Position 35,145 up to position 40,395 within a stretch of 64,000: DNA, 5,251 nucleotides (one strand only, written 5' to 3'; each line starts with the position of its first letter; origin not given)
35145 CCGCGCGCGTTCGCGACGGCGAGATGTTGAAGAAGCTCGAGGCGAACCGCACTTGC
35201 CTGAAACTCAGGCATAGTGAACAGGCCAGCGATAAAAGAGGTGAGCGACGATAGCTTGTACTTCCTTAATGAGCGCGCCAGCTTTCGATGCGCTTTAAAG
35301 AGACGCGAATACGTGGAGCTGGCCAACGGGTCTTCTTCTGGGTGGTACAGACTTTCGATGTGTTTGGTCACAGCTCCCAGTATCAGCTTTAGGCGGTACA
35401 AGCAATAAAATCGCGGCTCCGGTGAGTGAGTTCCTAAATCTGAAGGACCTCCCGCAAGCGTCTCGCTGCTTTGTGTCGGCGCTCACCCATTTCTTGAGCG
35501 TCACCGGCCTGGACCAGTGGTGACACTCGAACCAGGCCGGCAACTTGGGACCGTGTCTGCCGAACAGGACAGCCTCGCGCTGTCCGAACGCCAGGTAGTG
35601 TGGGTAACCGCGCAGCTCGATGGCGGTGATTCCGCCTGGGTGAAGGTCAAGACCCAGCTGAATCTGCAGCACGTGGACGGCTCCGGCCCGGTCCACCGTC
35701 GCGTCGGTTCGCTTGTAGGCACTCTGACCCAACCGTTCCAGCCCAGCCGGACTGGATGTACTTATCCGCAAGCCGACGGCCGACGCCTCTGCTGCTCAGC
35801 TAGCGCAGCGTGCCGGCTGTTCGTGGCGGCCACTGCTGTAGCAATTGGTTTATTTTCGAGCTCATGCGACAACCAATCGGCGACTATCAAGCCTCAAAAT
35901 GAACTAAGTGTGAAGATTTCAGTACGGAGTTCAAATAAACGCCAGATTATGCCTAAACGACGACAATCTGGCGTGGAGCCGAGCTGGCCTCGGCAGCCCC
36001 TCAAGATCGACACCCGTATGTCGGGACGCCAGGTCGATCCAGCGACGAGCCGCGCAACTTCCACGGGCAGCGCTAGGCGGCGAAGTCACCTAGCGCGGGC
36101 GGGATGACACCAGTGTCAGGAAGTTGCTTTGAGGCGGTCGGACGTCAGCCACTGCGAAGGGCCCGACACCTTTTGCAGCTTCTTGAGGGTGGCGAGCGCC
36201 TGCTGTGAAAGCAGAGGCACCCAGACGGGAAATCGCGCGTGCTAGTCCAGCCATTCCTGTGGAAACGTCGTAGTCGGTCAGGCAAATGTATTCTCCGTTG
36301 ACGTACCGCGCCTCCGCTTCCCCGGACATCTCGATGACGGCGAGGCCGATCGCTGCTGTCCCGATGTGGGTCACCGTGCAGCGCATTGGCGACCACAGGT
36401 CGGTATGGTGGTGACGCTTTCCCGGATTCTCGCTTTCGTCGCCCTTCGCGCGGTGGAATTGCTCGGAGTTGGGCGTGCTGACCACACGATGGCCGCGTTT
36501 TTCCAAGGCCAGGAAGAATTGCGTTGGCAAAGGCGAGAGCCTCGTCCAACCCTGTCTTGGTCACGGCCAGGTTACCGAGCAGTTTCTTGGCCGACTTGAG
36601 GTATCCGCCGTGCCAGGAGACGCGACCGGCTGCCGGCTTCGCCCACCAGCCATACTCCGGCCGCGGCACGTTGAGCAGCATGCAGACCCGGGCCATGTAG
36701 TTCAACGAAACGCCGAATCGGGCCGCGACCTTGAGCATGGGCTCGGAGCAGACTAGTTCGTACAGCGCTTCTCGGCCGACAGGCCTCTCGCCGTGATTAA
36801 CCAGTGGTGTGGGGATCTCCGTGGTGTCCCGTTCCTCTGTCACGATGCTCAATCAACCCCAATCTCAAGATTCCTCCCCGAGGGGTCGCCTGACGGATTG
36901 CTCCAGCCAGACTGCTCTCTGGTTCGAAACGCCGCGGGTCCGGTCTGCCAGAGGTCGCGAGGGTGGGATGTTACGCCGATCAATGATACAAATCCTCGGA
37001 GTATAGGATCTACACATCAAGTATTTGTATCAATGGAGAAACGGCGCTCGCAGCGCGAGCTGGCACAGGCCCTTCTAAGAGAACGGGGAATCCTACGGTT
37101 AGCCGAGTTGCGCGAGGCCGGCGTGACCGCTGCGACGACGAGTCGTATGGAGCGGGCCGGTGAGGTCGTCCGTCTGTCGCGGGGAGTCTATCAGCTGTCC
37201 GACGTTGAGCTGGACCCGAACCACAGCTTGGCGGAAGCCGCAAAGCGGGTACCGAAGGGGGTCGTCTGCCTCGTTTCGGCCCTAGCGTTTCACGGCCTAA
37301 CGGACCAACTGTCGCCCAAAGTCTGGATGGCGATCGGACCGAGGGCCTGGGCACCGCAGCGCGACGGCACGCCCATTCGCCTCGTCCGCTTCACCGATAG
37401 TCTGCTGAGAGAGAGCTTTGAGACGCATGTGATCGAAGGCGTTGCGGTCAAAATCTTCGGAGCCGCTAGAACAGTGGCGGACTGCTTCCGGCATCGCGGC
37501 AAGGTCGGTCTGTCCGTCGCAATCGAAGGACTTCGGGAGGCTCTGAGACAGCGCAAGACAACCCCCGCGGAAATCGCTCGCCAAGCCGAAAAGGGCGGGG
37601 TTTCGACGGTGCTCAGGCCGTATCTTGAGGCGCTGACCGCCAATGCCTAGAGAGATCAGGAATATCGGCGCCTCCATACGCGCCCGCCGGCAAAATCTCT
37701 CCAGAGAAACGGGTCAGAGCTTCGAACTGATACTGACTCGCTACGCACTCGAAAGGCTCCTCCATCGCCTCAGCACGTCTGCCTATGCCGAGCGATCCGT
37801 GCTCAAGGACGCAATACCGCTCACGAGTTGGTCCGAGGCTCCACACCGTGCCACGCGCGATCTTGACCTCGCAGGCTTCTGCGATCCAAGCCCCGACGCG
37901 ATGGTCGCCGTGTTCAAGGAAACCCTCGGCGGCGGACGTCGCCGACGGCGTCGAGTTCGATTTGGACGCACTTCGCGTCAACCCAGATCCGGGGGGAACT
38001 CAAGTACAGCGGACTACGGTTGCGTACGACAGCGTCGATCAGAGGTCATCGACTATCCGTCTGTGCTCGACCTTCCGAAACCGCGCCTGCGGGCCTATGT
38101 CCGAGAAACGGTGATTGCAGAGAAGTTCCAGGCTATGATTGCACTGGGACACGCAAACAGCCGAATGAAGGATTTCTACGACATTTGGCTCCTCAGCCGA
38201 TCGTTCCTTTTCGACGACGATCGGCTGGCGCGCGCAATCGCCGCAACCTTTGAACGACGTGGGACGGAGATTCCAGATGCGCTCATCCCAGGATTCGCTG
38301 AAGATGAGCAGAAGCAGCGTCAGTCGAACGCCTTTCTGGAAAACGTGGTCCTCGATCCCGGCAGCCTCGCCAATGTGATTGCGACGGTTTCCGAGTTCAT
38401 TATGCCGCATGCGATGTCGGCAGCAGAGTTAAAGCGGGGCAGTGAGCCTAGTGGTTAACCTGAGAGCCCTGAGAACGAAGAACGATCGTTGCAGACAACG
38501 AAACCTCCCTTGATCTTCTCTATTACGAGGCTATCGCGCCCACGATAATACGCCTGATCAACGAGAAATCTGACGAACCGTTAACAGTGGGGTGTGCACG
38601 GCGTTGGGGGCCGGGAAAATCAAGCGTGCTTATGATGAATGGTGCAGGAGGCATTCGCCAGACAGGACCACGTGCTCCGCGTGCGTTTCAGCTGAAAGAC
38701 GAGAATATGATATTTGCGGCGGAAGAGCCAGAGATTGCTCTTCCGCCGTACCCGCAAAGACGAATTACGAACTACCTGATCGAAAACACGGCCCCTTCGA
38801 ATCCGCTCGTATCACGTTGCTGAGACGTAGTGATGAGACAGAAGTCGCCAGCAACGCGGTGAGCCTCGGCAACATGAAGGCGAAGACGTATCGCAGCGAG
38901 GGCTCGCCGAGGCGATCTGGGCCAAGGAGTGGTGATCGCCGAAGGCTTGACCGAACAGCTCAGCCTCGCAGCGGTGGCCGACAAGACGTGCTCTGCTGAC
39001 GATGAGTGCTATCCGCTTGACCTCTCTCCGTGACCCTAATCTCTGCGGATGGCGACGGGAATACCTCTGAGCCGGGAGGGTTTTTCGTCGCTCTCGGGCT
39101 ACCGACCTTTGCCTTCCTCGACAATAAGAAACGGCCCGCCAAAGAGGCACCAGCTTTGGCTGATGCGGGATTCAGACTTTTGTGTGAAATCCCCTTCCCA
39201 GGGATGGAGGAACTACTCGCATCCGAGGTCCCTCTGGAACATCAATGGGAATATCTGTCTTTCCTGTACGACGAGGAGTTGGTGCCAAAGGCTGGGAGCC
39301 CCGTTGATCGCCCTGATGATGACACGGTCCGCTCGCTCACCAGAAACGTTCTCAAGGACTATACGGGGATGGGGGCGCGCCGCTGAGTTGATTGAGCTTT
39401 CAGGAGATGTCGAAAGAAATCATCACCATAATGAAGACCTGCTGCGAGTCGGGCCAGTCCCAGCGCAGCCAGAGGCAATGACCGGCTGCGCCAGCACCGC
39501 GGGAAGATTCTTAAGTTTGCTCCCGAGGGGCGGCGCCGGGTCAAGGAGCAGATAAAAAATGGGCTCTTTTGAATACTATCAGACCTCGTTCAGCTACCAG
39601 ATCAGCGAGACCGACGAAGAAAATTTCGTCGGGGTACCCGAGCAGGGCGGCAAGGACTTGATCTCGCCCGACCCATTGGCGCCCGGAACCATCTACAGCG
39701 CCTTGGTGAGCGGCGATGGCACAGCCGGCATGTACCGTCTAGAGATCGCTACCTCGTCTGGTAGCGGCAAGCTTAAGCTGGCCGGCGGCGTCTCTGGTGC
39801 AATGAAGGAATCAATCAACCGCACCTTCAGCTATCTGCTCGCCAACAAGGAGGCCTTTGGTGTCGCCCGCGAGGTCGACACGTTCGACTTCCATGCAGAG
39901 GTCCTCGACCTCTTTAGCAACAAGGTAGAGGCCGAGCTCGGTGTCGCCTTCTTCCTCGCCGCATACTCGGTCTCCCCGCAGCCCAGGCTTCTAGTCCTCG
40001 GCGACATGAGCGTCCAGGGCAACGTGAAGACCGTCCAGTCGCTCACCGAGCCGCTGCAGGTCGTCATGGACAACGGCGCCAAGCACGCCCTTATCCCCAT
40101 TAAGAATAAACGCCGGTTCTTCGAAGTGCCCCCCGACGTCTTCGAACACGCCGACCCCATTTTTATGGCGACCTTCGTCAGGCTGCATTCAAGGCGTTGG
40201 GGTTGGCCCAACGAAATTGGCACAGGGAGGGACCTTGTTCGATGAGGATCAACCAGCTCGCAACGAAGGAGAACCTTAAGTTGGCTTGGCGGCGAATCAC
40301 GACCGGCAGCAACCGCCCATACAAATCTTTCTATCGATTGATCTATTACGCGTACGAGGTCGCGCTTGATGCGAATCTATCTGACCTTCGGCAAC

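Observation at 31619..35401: Intact orphan 1260-aa protein with only a C-terminal PD-(D/E)xK signature: candidate undescribed single-gene defence factor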

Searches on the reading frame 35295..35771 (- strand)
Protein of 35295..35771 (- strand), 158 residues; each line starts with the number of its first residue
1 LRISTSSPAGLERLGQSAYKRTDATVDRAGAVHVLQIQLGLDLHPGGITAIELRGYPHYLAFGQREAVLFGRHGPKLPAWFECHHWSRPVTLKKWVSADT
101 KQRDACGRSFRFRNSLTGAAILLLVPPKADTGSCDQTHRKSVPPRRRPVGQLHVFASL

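Call 30: search_protein_families(library=pfam, proteins=[window:35295-35771:-], max_evalue=0.01)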
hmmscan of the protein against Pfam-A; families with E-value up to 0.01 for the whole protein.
window:35295-35771:- (158 aa): 1 family
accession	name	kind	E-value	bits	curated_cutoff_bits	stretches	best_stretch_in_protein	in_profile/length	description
PF17194.10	AbiEi_3_N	-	2e-12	47.4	26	1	11-62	42-93/93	Transcriptional regulator, AbiEi antitoxin N-terminal domain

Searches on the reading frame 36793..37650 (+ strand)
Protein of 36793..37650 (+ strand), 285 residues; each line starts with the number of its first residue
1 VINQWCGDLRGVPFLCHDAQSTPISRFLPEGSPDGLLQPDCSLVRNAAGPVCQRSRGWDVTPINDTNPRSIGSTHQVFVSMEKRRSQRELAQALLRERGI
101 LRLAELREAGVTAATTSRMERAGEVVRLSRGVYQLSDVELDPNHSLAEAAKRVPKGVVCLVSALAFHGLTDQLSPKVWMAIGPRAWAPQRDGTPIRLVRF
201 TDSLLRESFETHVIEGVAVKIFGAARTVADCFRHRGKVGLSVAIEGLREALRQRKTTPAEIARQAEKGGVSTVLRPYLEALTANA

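Call 17: search_protein_families(library=padloc, proteins=[window:36793-37650:+], max_evalue=0.01)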
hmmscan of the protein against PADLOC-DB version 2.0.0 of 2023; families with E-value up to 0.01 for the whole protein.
window:36793-37650:+ (285 aa): 29 families (the best 25 are shown)
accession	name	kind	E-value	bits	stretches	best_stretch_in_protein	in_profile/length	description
PDLC02283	AbiEi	-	1.6e-83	277.4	1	84-282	3-201/201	AbiEi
PDLC02265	AbiEi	-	2.3e-76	254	1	86-282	2-198/198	AbiEi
PDLC02225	AbiEi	-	1e-56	189.8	1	86-284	5-197/198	AbiEi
PDLC02239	AbiEi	-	3.7e-34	116.2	1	103-283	14-195/195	AbiEi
PDLC02254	AbiEi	-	3.2e-28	96.8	1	94-278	11-192/197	AbiEi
PDLC02275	AbiEi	-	4.3e-28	96.6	1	91-282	3-184/184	AbiEi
PDLC02263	AbiEi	-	7.6e-25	86.1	1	81-281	44-244/244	AbiEi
PDLC02245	AbiEi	-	1.3e-21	75.2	1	92-281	4-193/194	AbiEi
PDLC02228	AbiEi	-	2.7e-18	64.1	1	76-264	18-190/216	AbiEi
PDLC02248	AbiEi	-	3.8e-16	57.4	1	89-266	6-182/198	AbiEi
PDLC02249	AbiEi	-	1.5e-14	52.2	1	96-269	14-177/184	AbiEi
PDLC02267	AbiEi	-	3.2e-12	44.4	1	112-269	37-186/252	AbiEi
PDLC02256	AbiEi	-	1.3e-10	39.5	1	97-263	13-167/174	AbiEi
PDLC02260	AbiEi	-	1.5e-10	39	1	90-200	7-117/131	AbiEi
PDLC02231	AbiEi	-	2.8e-09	35.1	1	81-266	1-187/280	AbiEi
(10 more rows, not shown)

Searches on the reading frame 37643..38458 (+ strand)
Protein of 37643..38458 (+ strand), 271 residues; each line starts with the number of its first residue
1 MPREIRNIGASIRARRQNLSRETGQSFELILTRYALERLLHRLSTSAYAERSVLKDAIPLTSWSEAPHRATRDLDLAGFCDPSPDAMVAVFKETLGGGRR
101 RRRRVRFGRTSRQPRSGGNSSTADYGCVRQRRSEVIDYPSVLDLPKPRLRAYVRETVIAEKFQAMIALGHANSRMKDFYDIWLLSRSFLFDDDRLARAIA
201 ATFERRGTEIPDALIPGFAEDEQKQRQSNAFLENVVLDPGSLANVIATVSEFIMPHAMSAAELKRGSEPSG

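Call 17: search_protein_families(library=padloc, proteins=[window:37643-38458:+], max_evalue=0.01)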
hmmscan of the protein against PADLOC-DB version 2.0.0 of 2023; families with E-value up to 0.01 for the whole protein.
window:37643-38458:+ (271 aa): 14 families
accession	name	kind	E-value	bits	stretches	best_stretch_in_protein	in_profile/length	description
PDLC02312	AbiEii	-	1.4e-75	252.2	2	134-262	155-287/299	AbiEii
PDLC02288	AbiEii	-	4.8e-62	207.5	2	133-257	152-274/294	AbiEii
PDLC02291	AbiEii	-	4.6e-25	86.6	2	133-257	146-268/310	AbiEii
PDLC02319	AbiEii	-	3.7e-15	54.3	2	133-259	116-238/241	AbiEii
PDLC02320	AbiEii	-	2.7e-13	48.2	1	133-222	12-107/147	AbiEii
PDLC02326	AbiEii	-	4.1e-13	47.5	1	11-78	6-73/133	AbiEii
PDLC02314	AbiEii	-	1.7e-12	45.2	2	143-215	159-233/290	AbiEii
PDLC02310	AbiEii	-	4.9e-09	34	1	154-200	161-205/265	AbiEii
PDLC02304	AbiEii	-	3.4e-08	31.7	1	143-253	150-255/260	AbiEii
PDLC02306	AbiEii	-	2.3e-05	22.2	1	146-202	165-221/280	AbiEii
PDLC02329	AbiEii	-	5.5e-05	20.6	1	147-209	169-233/294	AbiEii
PDLC02295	AbiEii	-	0.00062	17.2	1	154-209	163-215/261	AbiEii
PDLC02300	AbiEii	-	0.0015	16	0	33-76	22-65/259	AbiEii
PDLC02309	AbiEii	-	0.0035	14.6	0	33-76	76-119/410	AbiEii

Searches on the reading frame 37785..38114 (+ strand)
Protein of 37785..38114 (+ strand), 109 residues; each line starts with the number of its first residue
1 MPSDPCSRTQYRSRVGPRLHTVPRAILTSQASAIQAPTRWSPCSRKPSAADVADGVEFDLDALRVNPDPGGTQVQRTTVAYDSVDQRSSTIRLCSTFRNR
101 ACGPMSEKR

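Call 74: search_protein_families(library=padloc, proteins=[window:37785-38114:+], max_evalue=0.001)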
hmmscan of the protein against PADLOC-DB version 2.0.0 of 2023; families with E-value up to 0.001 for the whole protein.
window:37785-38114:+ (109 aa): 0 families

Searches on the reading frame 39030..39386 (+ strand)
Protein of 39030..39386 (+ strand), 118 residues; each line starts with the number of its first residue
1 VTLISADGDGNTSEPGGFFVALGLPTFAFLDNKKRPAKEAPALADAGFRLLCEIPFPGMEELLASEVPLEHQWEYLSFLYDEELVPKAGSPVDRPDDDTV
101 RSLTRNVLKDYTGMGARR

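Call 30: search_protein_families(library=pfam, proteins=[window:39030-39386:+], max_evalue=0.01)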
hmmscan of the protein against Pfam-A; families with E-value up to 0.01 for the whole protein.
window:39030-39386:+ (118 aa): 0 families

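Call 74: search_protein_families(library=padloc, proteins=[window:39030-39386:+], max_evalue=0.001)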
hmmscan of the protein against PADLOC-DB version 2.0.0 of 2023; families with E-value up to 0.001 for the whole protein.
window:39030-39386:+ (118 aa): 1 family
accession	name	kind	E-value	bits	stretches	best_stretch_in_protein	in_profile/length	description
PDLC00086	GajA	-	5.1e-12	43.4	1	2-114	433-545/600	AAA ATPase domain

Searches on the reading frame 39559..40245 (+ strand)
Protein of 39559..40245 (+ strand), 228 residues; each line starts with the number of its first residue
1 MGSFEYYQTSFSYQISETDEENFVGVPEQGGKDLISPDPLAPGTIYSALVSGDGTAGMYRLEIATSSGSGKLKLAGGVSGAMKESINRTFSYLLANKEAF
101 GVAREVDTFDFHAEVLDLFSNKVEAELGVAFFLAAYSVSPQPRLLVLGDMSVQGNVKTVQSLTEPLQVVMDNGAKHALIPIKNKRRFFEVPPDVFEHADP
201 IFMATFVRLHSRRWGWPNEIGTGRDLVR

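Call 17: search_protein_families(library=padloc, proteins=[window:39559-40245:+], max_evalue=0.01)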
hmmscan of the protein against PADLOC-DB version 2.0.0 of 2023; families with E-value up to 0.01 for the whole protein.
window:39559-40245:+ (228 aa): 2 families
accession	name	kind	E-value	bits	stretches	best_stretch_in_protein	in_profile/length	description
PDLC02506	BrxL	-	1.4e-54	183.5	1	1-205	459-668/680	BrxL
PDLC01981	CARF_m2--CARF_LON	-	0.00058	17.4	1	125-185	131-191/408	-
